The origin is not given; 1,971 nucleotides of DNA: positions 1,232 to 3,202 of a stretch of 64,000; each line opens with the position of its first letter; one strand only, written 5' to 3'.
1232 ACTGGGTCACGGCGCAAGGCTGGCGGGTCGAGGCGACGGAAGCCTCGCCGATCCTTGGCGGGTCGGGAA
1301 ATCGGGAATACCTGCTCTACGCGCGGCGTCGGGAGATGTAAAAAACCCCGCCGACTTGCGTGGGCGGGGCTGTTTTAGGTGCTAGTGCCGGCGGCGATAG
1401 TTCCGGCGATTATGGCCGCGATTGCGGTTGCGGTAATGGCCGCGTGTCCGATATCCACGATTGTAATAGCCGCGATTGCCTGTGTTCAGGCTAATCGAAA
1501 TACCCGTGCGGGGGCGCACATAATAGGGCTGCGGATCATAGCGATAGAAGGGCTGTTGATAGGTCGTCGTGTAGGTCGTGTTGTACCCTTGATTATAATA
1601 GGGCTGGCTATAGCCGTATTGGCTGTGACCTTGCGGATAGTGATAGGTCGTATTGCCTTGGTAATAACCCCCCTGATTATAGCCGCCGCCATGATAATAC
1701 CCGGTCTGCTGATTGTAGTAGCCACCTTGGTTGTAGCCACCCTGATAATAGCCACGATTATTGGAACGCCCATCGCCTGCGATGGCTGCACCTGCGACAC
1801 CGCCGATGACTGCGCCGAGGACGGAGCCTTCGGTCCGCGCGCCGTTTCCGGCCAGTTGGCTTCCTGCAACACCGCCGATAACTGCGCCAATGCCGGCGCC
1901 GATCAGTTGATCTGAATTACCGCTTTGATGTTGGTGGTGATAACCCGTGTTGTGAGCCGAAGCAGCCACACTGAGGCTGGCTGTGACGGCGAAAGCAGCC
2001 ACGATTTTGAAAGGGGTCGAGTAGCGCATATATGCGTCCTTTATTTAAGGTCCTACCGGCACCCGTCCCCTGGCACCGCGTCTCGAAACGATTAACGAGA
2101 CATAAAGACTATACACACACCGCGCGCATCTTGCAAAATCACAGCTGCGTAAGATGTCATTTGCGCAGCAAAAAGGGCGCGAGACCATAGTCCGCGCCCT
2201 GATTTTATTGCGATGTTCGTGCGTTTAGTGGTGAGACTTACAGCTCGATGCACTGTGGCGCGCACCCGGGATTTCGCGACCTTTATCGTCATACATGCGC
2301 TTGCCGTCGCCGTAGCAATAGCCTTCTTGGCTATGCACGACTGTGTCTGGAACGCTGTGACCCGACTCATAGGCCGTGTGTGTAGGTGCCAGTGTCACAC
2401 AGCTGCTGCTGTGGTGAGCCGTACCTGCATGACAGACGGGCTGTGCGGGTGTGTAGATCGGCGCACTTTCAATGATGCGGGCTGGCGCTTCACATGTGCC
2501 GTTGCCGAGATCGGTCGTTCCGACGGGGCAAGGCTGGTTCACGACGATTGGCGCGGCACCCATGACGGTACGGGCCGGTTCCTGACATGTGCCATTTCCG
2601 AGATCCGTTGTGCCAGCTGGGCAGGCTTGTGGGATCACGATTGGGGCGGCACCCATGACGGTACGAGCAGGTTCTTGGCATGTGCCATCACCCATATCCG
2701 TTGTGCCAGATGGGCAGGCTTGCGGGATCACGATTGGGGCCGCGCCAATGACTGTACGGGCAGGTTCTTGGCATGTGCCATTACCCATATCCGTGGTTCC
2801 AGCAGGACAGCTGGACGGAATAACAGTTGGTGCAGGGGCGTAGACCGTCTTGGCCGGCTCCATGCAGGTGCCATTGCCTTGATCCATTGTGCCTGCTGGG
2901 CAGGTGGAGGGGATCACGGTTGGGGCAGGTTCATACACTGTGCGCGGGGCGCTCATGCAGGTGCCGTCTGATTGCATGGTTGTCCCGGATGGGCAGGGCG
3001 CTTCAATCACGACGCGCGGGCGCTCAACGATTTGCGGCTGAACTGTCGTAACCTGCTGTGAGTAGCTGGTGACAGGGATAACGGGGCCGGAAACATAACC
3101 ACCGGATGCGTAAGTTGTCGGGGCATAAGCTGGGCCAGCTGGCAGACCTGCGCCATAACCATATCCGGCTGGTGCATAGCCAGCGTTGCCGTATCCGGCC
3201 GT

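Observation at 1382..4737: Triad of secreted glycine-zipper paralogues with three different cargo domains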

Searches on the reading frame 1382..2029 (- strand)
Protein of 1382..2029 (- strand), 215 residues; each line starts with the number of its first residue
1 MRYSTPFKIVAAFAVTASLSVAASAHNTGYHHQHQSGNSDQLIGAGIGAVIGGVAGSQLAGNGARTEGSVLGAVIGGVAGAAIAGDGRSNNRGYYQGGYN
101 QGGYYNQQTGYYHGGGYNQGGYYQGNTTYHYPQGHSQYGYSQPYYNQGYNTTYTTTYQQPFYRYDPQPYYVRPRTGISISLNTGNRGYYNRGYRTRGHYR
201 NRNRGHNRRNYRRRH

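Call 3: search_protein_families(library=pfam, proteins=[window:1382-2029:-], max_evalue=1)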
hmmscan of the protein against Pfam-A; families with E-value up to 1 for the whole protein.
window:1382-2029:- (215 aa): 5 families
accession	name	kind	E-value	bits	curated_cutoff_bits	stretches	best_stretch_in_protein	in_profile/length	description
PF05433.20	Rick_17kDa_Anti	-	1.1e-05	25.7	24.2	1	43-83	1-42/43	Glycine zipper 2TM domain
PF04306.18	DUF456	-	0.011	16.5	29.4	1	9-84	31-94/139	Protein of unknown function (DUF456)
PF13441.11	Gly-zipper_YMGG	-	0.036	14.2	28.9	1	42-84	8-43/45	YMGG-like Gly-zipper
PF13488.11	Gly-zipper_Omp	-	0.049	14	25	1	43-84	1-39/46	Glycine zipper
PF01925.25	TauE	-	0.46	10.5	32.6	0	8-81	32-102/237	Sulfite exporter TauE/SafE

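Call 4: search_protein_families(library=ncbifam, proteins=[window:1382-2029:-], max_evalue=1)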
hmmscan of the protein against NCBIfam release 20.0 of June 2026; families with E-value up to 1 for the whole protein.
window:1382-2029:- (215 aa): 4 families
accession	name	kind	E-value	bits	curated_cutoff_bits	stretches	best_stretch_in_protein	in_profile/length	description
NF053611.1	YiaD_Gzip_OmpA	equivalog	3.5e-05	23.6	175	1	28-84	11-68/206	YiaD family glycine zipper/OmpA-like lipoprotein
NF008437.0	PRK11280.1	equivalog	0.00091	19.1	99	1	27-85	56-114/179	hypothetical protein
NF007804.1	PRK10510.1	equivalog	0.0066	15.8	307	1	10-85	7-75/219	OmpA family lipoprotein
NF038224.1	OmpA_like_CmpA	equivalog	0.086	12.4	300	1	32-83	32-76/233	C-OmpA-like family protein CmpA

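Call 15: find_homologous_proteins(query=window:1382-2029:-, max_evalue=0.001)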
Query window:1382-2029:- (215 aa): 139 proteins with E <= 0.001 among 6682 candidates; the best 120 are listed.
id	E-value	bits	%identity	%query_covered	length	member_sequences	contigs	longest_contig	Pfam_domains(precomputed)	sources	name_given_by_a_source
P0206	8.0e-132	456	99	100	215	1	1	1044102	PF13441.13,PF05433.21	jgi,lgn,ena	jgi:uncharacterized protein YcfJ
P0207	2.4e-54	203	57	100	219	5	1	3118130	PF13441.13,PF05433.21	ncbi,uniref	ncbi:glycine zipper 2TM domain-containing protein [Litorimonas sp. WD9-15]|uniref:glycine zipper 2TM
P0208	1.0e-51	194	58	90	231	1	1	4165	PF13441.13,PF05433.21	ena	-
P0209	9.4e-49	184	55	99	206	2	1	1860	PF13441.13,PF05433.21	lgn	-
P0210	4.3e-47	179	62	77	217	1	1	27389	PF13441.13,PF05433.21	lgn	-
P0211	3.3e-46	176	55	92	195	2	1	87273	PF13441.13,PF05433.21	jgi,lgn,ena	jgi:hypothetical protein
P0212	3.7e-46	176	58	81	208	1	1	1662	PF13441.13,PF05433.21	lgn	-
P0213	8.5e-46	175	57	90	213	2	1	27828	PF05433.21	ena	-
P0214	4.9e-45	172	55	89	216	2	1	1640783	PF13441.13,PF05433.21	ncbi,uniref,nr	ncbi:hypothetical protein GCM10011309_00500 [Litorimonas cladophorae]|uniref:17 kDa surface antigen 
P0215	5.9e-45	172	57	97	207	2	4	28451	PF13441.13,PF05433.21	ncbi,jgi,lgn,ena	jgi:hypothetical protein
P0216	7.2e-42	162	51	96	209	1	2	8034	PF13441.13,PF05433.21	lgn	-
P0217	1.5e-40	158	48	100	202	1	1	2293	PF13441.13,PF05433.21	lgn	-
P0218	2.8e-39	153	54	92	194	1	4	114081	PF13441.13,PF05433.21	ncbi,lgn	-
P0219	1.2e-38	151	52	90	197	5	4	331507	PF13441.13,PF05433.21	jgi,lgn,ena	-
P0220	1.1e-34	138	61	35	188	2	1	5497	PF13441.13,PF05433.21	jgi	-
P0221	3.7e-34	137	53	74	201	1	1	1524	PF13441.13,PF05433.21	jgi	-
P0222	4.6e-34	136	47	93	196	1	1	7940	PF13441.13,PF05433.21,PF02095.22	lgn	-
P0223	1.1e-33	135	49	90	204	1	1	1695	PF13441.13,PF05433.21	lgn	-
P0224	4.0e-33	133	50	81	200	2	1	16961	PF13441.13,PF05433.21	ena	-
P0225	1.8e-32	131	51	80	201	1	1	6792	PF13441.13,PF05433.21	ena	-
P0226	5.4e-32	130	42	87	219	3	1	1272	PF13441.13,PF05433.21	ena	-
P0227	5.3e-31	126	69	25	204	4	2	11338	PF05433.21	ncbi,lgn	-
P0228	1.3e-30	125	50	91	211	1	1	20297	PF13441.13,PF05433.21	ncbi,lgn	-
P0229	1.9e-30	125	47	97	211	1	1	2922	PF13441.13,PF05433.21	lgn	-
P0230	2.2e-30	124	58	35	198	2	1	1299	PF05433.21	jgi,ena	jgi:hypothetical protein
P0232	6.0e-29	120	67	39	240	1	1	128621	PF13441.13,PF05433.21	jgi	-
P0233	1.6e-28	118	47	73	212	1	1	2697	PF13441.13,PF05433.21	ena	-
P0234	7.9e-28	116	47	100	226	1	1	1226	PF13441.13,PF05433.21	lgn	-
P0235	1.5e-27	115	61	13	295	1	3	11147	PF13441.13,PF05433.21,PF27527.1,PF13488.12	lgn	-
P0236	2.0e-26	111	48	88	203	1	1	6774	PF13441.13,PF05433.21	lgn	-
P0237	1.2e-25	109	49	79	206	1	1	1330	PF05433.21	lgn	-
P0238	2.1e-25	108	46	96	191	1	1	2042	PF13441.13,PF05433.21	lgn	-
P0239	3.7e-25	107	45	96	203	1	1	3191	PF13441.13,PF05433.21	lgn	-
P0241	2.2e-24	105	40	99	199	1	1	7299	PF13441.13,PF05433.21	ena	-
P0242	3.8e-24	104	74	27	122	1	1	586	PF13441.13,PF05433.21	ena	-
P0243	3.1e-22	98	61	35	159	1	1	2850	PF13441.13,PF05433.21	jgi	jgi:hypothetical protein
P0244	4.1e-22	97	46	89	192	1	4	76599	PF13441.13,PF05433.21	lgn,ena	-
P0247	1.0e-20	93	41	92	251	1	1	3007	PF05433.21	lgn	-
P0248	1.8e-20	92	65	23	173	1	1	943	PF13441.13,PF05433.21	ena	-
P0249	2.7e-20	91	41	93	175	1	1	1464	PF13441.13,PF05433.21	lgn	-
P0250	6.4e-20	90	74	24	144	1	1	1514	PF13441.13,PF05433.21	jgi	-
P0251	4.2e-19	87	44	82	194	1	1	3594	PF13441.13,PF05433.21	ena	-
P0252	1.9e-18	85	45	76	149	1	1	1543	PF05433.21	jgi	-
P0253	3.5e-18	84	48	65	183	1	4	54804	PF05433.21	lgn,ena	-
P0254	2.4e-17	82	50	42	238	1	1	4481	PF13441.13,PF05433.21,PF13488.12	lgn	-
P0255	3.6e-17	81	59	40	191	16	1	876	PF05433.21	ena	-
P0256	8.5e-16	77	50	48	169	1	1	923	PF05433.21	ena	-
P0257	9.3e-16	77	68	18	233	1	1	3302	PF13441.13,PF05433.21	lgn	-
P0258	1.7e-15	76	77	10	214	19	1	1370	PF13441.13,PF05433.21,PF13488.12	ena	-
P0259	5.2e-15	74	37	75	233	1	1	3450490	PF13441.13,PF05433.21,PF13488.12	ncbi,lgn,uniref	ncbi:glycine zipper 2TM domain-containing protein [Fretibacter rubidus]|uniref:glycine zipper 2TM do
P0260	1.2e-14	73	48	40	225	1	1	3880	PF05433.21,PF13488.12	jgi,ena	-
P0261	2.1e-13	69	51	46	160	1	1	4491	PF05433.21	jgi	-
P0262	2.4e-13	69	41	58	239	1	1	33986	PF05433.21,PF13488.12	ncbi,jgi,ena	-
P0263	7.6e-13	67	62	27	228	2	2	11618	PF13441.13,PF05433.21,PF13488.12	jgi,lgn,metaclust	metaclust:\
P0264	1.2e-12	66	53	31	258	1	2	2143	PF13441.13,PF05433.21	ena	-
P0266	3.4e-12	65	42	69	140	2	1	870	PF13441.13,PF05433.21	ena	-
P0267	4.5e-12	64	47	32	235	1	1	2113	PF05433.21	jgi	-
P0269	5.6e-12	64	48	40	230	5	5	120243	PF13441.13,PF05433.21,PF13488.12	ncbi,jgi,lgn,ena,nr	ncbi:MAG: hypothetical protein COC03_03705 [Robiginitomaculum sp.]|nr:MAG: hypothetical protein COC0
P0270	8.3e-12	64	36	67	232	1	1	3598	PF13441.13,PF05433.21,PF13488.12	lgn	-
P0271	1.2e-11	63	55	20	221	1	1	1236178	PF05433.21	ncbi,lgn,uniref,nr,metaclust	ncbi:glycine zipper 2TM domain-containing protein [Hellea balneolensis]|uniref:glycine zipper 2TM do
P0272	1.3e-11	63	39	68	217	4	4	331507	PF05433.21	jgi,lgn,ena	-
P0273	1.8e-11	63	43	43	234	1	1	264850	PF13441.13,PF05433.21,PF13488.12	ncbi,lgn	-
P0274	1.9e-11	62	51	37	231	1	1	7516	PF13441.13,PF05433.21,PF13488.12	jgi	-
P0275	2.6e-11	62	40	59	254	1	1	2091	PF13441.13,PF05433.21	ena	-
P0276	3.1e-11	62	39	74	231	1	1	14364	PF05433.21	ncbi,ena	-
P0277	3.6e-11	62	48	39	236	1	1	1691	PF05433.21,PF13488.12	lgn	-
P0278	4.2e-11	61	80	12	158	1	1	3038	PF05433.21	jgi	-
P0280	6.8e-11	61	50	43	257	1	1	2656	PF13441.13,PF05433.21,PF13488.12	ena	-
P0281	8.4e-11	60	48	49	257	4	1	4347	PF13441.13,PF05433.21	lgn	-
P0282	9.4e-11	60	47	43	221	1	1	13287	PF05433.21,PF13488.12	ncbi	-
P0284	1.2e-10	60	57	23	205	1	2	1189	PF13441.13,PF05433.21,PF13488.12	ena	-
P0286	1.4e-10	60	55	20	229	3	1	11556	PF05433.21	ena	-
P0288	4.9e-10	58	-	-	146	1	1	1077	PF05433.21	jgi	-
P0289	6.1e-10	57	39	67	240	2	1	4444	PF13441.13,PF05433.21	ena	-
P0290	8.1e-10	57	50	28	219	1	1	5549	PF13441.13,PF05433.21,PF13488.12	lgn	-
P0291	8.8e-10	57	40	45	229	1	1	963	PF05433.21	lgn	-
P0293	1.1e-9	57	100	7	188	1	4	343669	PF13441.13,PF05433.21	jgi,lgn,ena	-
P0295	2.5e-9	55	48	39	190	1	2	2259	PF13441.13,PF05433.21,PF13488.12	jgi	-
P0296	3.3e-9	55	44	38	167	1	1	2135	PF13441.13,PF05433.21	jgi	jgi:Glycine zipper 2TM domain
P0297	3.5e-9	55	45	40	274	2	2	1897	PF13441.13,PF05433.21,PF13488.12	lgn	-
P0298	3.5e-9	55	45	43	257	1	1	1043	PF13441.13,PF05433.21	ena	-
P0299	3.9e-9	55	52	30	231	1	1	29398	PF05433.21,PF13488.12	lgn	-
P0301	5.4e-9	54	73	15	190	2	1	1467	PF13441.13,PF05433.21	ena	-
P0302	6.0e-9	54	34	94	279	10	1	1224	PF13441.13,PF05433.21,PF13488.12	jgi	-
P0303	6.5e-9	54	35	67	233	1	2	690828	PF13441.13,PF05433.21,PF13488.12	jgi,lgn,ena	-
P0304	6.8e-9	54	48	39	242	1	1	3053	PF05433.21,PF13488.12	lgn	-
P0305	8.3e-9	54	33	54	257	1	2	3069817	PF13441.13,PF05433.21,PF13488.12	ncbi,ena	-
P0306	1.4e-8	53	39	67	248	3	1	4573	PF13441.13,PF05433.21,PF13488.12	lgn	-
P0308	1.9e-8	53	43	47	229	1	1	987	PF13441.13,PF05433.21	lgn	-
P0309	3.6e-8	52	36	29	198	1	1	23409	PF13441.13,PF05433.21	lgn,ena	-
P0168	4.0e-8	52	48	20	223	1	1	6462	PF05433.21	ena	-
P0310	6.5e-8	51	38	34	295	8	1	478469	PF05433.21,PF13488.12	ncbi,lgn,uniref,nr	ncbi:hypothetical protein FHR22_002797 [Sphingopyxis panaciterrae]|uniref:glycine zipper 2TM domain-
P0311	8.3e-8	51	33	67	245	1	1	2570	PF13441.13,PF05433.21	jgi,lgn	jgi:hypothetical protein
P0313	4.5e-7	48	38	77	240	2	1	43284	PF13441.13,PF05433.21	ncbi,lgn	-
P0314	7.6e-7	47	40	61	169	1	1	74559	PF05433.21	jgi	-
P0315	1.1e-6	47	38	31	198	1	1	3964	PF13441.13,PF05433.21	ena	-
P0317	2.3e-6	46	32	10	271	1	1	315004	PF05433.21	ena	-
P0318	2.5e-6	46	39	31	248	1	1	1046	PF13441.13,PF05433.21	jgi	jgi:uncharacterized protein YcfJ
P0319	3.4e-6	45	39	57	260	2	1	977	PF13441.13,PF05433.21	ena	-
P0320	5.7e-6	45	100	4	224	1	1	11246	PF13441.13,PF05433.21,PF13488.12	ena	-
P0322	7.6e-6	44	67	21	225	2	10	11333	PF05433.21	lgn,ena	-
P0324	1.2e-5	43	48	29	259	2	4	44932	PF13441.13,PF05433.21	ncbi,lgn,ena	-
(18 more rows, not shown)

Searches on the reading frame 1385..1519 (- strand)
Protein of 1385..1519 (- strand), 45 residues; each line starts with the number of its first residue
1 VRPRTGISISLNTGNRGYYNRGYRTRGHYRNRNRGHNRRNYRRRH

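Call 42: search_protein_families(library=pfam, proteins=[window:1385-1519:-], max_evalue=10)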
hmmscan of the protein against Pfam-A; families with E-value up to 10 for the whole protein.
seq(45 aa): 0 families

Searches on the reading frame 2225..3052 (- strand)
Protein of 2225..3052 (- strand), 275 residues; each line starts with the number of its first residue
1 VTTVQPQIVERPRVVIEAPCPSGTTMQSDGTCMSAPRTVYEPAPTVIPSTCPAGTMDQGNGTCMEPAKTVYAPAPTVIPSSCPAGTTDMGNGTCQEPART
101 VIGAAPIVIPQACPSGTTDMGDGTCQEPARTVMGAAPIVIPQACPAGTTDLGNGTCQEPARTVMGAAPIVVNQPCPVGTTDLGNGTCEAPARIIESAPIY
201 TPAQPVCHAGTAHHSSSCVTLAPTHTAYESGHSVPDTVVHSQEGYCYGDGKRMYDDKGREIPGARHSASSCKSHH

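Call 29: search_protein_representatives(protein=window:2225-3052:-)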
Query: 275 residues. Proteins with E-value up to 0.001 (for the whole library): 40; up to 1e-10: 12; up to 1e-30: 6. The best 40 are listed.
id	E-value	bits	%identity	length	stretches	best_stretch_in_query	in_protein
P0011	5.3e-90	318.1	51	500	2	4-159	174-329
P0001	5.3e-83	295.1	64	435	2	136-274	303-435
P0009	3.5e-66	239.9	66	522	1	4-176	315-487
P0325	1.5e-58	214.9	61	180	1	92-275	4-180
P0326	1.9e-48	181.8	67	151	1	109-274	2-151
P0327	1.3e-35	139.6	70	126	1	56-148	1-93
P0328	2.5e-20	89.5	57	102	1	164-274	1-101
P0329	7.5e-20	87.9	68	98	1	74-173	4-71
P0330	8.5e-19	84.5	71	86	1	3-60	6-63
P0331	5.4e-17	78.6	36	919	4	15-193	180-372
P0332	1.1e-11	61.2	36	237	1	13-97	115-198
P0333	1.1e-11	61.2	36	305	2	5-78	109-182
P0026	6.5e-10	55.3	44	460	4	8-118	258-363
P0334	1.4e-09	54.3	41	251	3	3-67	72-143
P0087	3.7e-09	52.8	38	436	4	211-271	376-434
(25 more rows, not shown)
